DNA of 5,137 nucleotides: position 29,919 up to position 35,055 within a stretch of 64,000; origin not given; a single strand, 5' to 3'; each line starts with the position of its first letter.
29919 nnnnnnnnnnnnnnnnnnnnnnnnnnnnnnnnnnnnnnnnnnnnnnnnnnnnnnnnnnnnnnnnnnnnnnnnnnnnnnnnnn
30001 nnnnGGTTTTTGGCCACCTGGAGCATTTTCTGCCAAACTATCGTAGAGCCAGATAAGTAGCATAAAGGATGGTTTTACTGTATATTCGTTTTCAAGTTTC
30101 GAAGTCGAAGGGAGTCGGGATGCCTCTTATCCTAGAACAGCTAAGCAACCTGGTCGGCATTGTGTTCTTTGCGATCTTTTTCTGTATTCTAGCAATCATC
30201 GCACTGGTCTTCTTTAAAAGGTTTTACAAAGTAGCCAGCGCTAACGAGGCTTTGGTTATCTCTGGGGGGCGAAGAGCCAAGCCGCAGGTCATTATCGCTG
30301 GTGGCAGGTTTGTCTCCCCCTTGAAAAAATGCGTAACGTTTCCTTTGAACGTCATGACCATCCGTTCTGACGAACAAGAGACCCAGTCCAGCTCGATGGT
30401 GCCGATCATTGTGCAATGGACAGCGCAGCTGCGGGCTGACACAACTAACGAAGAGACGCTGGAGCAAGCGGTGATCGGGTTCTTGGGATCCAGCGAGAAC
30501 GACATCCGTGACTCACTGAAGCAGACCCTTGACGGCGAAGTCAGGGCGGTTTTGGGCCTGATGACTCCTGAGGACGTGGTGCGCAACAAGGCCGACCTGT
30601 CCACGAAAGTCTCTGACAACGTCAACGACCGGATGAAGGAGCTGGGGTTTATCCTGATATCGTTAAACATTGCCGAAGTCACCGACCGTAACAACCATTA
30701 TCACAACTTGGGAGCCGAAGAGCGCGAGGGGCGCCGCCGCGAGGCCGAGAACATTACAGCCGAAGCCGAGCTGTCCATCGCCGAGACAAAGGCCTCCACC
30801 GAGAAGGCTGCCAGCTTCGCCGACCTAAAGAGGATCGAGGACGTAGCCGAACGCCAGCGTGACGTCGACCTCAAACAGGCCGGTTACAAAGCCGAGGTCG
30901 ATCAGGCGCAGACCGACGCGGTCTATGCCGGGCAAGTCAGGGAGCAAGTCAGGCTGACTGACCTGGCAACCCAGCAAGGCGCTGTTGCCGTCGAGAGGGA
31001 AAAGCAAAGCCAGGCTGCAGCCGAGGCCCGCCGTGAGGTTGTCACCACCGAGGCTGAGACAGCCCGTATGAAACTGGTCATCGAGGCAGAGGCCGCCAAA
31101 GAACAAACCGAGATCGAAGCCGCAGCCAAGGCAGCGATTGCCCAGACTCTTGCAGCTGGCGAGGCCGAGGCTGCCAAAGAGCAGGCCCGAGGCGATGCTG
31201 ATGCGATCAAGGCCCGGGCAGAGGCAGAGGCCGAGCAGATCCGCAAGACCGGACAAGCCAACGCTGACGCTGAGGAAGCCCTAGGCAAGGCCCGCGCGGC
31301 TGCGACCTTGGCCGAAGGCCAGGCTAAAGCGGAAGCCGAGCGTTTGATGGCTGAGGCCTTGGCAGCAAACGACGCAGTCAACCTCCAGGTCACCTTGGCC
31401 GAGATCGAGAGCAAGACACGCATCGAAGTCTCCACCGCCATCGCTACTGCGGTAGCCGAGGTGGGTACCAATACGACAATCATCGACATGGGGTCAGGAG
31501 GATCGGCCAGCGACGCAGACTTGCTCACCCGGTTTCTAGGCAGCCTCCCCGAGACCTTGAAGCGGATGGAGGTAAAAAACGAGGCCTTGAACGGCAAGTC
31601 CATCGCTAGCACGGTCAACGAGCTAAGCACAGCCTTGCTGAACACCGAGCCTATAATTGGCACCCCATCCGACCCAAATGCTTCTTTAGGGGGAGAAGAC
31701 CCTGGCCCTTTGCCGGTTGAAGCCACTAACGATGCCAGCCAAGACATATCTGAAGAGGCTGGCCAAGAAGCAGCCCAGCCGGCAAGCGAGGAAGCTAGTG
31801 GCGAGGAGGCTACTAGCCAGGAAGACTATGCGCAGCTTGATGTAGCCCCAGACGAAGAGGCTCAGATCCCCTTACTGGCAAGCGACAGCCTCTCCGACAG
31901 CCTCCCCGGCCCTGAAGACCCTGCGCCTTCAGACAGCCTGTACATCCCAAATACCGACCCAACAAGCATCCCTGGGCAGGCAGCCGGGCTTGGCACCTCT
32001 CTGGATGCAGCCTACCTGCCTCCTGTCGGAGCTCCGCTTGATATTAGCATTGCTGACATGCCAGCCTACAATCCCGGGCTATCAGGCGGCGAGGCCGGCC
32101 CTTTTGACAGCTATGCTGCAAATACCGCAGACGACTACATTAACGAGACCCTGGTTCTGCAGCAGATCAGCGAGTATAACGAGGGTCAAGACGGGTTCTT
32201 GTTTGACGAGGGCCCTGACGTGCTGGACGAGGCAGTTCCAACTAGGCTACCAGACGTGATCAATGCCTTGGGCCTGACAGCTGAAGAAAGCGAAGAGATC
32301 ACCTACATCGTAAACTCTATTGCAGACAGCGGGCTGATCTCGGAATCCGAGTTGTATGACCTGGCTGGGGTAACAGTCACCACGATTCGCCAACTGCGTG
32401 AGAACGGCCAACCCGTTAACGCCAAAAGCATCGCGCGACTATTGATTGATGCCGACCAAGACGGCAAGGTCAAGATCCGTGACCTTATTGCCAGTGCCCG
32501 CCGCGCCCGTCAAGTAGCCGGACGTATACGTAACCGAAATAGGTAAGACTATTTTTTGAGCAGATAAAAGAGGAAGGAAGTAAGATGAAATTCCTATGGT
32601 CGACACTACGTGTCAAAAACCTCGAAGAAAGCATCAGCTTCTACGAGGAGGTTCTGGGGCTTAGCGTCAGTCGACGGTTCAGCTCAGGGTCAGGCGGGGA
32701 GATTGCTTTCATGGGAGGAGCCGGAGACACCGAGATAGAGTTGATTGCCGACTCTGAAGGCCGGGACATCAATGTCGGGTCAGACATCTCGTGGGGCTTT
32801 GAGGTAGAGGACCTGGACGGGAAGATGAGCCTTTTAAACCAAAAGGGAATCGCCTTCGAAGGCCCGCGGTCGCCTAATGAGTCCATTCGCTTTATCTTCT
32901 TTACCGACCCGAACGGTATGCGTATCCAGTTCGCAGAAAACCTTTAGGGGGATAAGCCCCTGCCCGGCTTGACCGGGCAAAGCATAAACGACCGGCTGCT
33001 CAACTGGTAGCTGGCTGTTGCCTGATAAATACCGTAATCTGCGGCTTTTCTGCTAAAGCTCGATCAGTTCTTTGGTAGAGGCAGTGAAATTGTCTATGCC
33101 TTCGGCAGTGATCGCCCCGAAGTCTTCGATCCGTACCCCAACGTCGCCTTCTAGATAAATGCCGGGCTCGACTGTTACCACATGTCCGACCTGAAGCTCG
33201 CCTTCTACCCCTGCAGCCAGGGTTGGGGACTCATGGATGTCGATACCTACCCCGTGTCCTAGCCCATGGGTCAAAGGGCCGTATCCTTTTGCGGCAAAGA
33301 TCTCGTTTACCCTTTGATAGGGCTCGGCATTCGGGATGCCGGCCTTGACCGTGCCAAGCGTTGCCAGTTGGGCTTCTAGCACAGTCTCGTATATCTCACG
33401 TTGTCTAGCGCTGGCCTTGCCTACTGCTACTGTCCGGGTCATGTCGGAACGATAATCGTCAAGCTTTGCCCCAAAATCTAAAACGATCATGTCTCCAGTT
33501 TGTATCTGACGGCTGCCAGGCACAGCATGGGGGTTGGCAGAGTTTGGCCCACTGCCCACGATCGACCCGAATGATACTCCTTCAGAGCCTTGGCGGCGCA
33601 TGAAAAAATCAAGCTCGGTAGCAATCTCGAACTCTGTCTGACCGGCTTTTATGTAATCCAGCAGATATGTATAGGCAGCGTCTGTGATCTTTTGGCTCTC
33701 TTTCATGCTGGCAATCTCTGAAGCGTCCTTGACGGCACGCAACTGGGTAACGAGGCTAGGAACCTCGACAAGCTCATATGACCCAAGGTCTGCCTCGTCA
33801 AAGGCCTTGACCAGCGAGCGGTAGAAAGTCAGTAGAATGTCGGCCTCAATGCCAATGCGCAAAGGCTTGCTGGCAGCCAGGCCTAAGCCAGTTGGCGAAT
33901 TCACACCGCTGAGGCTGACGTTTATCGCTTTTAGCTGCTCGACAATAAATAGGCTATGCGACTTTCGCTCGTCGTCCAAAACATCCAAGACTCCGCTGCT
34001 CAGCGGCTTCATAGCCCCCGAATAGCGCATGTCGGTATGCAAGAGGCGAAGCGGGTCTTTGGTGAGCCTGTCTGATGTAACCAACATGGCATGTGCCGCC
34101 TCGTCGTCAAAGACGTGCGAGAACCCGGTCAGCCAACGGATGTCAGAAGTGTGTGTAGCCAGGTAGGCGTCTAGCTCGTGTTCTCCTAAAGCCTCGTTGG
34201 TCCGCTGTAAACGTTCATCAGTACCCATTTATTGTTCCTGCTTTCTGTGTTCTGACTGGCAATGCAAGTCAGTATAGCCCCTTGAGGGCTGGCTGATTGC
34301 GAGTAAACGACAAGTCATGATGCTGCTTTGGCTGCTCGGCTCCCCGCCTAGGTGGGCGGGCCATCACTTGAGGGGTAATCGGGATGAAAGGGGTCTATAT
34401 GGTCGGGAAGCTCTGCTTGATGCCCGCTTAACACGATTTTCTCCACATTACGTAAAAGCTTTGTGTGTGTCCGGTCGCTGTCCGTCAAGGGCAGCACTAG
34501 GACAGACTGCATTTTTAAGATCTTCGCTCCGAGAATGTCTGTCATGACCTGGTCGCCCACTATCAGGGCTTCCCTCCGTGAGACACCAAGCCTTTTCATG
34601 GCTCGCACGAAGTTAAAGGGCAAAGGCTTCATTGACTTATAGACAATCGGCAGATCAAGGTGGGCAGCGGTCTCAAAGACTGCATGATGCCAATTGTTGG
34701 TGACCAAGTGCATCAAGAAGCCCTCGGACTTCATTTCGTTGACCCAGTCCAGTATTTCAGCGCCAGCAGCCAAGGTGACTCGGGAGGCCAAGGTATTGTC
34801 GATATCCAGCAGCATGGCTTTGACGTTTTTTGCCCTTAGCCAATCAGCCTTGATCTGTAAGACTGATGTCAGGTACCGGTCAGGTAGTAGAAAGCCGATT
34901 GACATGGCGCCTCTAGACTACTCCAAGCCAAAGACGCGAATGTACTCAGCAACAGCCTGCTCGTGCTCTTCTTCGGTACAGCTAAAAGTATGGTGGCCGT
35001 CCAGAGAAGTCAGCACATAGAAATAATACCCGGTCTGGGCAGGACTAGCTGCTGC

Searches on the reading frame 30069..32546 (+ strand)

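Call 6: search_protein_families(library=pfam, proteins=[window:30069-32546:+], max_evalue=0.001)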
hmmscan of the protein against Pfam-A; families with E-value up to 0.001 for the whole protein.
window:30069-32546:+ (825 aa): 1 family
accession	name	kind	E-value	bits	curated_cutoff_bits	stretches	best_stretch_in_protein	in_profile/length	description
PF01145.31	Band_7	-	1.8e-20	74.2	23.6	1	56-234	3-175/176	SPFH domain / Band 7 family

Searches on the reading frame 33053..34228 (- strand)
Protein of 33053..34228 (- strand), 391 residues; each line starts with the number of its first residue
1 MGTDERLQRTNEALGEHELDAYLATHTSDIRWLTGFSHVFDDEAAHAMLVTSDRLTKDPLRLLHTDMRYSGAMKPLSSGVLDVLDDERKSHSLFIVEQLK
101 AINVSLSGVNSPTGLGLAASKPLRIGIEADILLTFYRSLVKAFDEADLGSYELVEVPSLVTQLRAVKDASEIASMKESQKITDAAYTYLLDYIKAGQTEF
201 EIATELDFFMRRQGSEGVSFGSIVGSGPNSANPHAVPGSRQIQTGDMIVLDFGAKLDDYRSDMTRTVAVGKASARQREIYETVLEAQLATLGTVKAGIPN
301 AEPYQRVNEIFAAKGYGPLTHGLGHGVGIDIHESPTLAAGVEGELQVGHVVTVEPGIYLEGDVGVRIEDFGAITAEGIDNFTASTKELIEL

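Call 6: search_protein_families(library=pfam, proteins=[window:33053-34228:-], max_evalue=0.001)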
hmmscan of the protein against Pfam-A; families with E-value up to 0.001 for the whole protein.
window:33053-34228:- (391 aa): 2 families
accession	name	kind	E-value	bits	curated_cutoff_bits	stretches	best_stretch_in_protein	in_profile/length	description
PF00557.29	Peptidase_M24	-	3.8e-62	210.2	23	1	174-374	2-207/208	Metallopeptidase family M24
PF01321.24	Creatinase_N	-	6e-10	40.2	22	1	6-166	1-128/128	Creatinase/Prolidase N-terminal domain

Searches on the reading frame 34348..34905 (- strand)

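Call 6: search_protein_families(library=pfam, proteins=[window:34348-34905:-], max_evalue=0.001)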
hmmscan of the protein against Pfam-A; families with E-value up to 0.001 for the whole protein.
window:34348-34905:- (185 aa): 4 families
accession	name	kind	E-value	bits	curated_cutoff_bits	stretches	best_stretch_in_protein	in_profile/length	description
PF13242.12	Hydrolase_like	-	1.1e-09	38.5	22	1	93-138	4-49/75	HAD-hyrolase-like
PF00702.32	Hydrolase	-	1.1e-08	36.2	26.4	1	52-128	104-188/191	haloacid dehalogenase-like hydrolase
PF13419.12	HAD_2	-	1.4e-07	32.2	23.8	1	49-137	82-178/178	Haloacid dehalogenase-like hydrolase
PF09419.16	PGP_phosphatase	-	6e-05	23.1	20.4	0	7-130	18-156/168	Mitochondrial PGP phosphatase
